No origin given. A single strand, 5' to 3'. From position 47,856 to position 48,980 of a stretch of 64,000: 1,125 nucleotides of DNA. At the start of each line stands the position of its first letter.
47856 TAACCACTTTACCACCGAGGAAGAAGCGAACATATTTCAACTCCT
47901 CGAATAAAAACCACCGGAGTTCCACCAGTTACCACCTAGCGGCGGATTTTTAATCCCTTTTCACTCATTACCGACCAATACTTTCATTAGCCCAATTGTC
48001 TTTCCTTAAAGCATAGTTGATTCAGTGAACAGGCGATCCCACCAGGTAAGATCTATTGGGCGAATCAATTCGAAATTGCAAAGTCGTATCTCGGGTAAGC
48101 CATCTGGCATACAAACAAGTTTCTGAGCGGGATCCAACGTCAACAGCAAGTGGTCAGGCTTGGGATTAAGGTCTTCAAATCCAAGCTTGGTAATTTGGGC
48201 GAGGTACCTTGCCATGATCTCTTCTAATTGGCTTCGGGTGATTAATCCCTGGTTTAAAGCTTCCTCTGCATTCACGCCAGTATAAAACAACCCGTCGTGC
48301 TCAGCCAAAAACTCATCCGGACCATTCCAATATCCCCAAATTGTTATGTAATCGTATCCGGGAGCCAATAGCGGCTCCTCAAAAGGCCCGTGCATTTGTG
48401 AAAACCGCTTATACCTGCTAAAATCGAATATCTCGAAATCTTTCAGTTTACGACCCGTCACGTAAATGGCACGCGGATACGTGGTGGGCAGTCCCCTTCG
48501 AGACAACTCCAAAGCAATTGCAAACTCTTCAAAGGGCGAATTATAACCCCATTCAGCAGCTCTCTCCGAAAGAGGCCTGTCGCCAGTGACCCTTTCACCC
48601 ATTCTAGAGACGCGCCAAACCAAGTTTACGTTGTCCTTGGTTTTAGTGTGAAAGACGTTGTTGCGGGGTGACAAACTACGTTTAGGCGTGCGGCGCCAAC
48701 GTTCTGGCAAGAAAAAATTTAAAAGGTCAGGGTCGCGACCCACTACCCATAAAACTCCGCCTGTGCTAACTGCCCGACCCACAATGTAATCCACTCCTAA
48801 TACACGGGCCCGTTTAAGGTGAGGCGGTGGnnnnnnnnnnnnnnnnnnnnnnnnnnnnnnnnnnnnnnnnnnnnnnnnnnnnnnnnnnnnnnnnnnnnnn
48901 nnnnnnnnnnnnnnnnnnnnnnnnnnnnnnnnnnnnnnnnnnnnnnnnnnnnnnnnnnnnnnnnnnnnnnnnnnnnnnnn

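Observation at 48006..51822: TPP riboswitch controls a two-gene operon: thiC plus an uncharacterised tandem kinase-fold gene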

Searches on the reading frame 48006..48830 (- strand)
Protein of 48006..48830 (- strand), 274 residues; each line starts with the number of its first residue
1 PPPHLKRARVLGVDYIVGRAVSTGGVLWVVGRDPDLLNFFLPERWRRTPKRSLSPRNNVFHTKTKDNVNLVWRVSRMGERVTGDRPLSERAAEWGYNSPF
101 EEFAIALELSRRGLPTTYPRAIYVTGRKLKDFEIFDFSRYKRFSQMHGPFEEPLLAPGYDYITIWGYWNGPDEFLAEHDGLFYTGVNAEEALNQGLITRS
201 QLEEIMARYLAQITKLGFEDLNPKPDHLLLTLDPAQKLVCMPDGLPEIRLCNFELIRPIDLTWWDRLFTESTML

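Call 78: search_protein_families(library=padloc, proteins=[window:48006-48830:-], max_evalue=1)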
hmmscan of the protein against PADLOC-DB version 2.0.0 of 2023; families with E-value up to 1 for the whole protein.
window:48006-48830:- (274 aa): 0 families
